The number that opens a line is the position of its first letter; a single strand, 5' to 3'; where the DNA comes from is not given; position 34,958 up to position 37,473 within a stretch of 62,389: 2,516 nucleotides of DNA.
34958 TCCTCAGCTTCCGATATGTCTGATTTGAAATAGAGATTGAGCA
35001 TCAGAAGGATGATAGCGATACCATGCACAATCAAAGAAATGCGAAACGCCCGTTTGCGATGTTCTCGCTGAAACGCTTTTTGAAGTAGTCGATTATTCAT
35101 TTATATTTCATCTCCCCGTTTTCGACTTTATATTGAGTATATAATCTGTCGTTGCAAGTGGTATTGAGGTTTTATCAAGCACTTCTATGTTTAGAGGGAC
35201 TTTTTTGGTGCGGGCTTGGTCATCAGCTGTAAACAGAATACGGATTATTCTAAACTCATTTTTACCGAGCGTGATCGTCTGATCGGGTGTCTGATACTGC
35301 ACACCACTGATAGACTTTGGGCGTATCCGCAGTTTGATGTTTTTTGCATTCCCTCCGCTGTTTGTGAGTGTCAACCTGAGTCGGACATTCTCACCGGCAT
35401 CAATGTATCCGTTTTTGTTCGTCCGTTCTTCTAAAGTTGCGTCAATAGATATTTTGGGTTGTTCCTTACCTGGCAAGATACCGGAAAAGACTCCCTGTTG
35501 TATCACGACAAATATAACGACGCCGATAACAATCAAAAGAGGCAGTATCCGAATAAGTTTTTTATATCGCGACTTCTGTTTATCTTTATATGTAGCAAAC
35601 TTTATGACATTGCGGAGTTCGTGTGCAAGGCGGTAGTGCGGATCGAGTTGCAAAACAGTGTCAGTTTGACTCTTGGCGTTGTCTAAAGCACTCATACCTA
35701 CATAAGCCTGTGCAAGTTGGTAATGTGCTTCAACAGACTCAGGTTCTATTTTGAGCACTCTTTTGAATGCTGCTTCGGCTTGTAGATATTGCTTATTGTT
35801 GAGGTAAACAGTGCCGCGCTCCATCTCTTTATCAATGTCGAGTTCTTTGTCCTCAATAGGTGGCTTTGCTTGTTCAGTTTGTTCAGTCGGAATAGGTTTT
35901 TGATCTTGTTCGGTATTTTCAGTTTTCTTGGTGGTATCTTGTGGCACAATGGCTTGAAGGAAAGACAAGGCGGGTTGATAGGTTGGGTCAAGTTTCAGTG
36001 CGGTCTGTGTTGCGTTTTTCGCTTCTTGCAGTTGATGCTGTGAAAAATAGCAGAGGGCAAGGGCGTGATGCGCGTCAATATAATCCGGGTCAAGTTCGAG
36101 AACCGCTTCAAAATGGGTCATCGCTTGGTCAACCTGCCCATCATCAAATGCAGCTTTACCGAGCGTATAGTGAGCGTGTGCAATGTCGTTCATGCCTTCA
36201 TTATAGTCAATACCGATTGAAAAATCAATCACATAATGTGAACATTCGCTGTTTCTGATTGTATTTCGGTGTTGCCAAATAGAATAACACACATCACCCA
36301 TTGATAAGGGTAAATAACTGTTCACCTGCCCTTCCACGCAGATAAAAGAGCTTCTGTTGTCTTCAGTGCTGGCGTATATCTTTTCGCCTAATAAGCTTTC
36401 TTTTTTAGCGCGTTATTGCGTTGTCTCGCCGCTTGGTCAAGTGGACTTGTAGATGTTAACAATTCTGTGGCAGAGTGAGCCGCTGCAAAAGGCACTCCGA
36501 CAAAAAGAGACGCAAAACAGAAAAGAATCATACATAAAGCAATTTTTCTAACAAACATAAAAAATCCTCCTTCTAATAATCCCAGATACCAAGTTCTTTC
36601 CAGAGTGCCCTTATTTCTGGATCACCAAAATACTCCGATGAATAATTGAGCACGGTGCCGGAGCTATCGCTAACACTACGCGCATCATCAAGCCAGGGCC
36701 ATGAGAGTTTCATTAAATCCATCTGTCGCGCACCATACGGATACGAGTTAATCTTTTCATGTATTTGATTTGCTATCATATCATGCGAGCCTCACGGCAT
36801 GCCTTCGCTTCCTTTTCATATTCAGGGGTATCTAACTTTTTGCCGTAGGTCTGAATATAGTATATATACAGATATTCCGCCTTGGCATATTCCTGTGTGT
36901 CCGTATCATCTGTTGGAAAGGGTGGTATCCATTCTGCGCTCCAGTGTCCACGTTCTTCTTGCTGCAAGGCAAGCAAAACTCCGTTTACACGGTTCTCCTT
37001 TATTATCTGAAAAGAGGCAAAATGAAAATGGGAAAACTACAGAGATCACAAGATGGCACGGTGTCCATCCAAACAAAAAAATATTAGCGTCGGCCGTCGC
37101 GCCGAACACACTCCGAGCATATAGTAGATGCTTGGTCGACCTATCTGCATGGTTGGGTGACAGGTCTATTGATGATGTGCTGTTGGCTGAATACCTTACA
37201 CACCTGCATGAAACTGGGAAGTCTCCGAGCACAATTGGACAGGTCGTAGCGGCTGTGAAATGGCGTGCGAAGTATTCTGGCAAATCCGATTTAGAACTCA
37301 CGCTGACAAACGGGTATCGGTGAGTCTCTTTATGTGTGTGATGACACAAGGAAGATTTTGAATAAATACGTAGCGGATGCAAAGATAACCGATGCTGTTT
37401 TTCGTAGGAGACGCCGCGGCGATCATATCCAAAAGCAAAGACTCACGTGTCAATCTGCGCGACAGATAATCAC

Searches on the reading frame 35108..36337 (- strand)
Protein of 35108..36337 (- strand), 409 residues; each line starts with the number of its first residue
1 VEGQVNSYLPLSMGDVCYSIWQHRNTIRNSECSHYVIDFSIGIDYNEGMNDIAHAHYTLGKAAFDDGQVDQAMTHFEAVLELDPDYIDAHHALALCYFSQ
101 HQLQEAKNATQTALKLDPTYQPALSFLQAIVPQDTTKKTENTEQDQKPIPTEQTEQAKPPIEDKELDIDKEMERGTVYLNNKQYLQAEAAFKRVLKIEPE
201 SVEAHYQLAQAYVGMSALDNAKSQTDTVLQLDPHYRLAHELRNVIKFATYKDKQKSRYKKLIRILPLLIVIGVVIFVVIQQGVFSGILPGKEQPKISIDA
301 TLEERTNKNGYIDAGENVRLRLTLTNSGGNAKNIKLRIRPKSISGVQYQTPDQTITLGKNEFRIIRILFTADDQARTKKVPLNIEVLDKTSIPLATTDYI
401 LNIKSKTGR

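Call 16: search_protein_families(library=pfam, proteins=[window:35108-36337:-], max_evalue=0.001)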
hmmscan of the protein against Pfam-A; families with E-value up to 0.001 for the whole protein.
window:35108-36337:- (409 aa): 16 families
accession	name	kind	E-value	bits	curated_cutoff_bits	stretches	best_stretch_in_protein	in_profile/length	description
PF07719.23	TPR_2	-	1.7e-25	87.4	27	2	88-120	2-34/34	Tetratricopeptide repeat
PF00515.34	TPR_1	-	1e-24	85.7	27.8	3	88-120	2-34/34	Tetratricopeptide repeat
PF14559.12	TPR_19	-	1e-18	67.8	25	2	63-123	1-60/68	Tetratricopeptide repeat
PF13181.12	TPR_8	-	4e-18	64.4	25.7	1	53-86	1-34/34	Tetratricopeptide repeat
PF13414.12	TPR_11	-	2.6e-16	59.5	26.8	2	60-100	1-41/42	TPR repeat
PF13431.12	TPR_17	-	9.8e-14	50.9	24.4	1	76-107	2-33/34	Tetratricopeptide repeat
PF13428.12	TPR_14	-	3.6e-13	49.2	23.5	1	54-94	2-42/44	Tetratricopeptide repeat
PF13432.12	TPR_16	-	6.4e-12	46.1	32.7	2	57-118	1-62/65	Tetratricopeptide repeat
PF12895.13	ANAPC3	-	9.2e-10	39.1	27.2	1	66-118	2-53/82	Anaphase-promoting complex, cyclosome, subunit 3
PF13424.12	TPR_12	-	1.9e-09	38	30.1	1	51-117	1-75/77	Tetratricopeptide repeat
PF13174.12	TPR_6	-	3.3e-09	37.2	26.3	0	55-85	2-32/33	Tetratricopeptide repeat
PF24575.1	TPR_Slam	-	3.5e-08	34.2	35.2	1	55-108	49-102/104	Surface lipoprotein assembly modifier, N-terminal TPR repeats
PF14853.12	Fis1_TPR_C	-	1.8e-07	31.7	25.3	1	203-251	2-50/53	Fis1 C-terminal tetratricopeptide repeat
PF13371.12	TPR_9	-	2.5e-07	31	35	1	177-245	4-72/73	Tetratricopeptide repeat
PF23914.1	TPR_CcmH_CycH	-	5.3e-07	30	42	0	175-230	57-115/158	Cytochrome c-type biogenesis protein H TPR domain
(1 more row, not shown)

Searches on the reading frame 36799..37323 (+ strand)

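Call 103: search_protein_families(library=pfam, proteins=[window:36799-37323:+], max_evalue=0.0001)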
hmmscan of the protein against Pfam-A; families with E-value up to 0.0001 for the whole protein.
window:36799-37323:+ (174 aa): 1 family
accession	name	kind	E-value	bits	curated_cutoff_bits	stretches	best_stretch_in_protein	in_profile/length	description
PF02899.23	Phage_int_SAM_1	-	2.8e-05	24.7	22.3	1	98-154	12-73/83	Phage integrase, N-terminal SAM-like domain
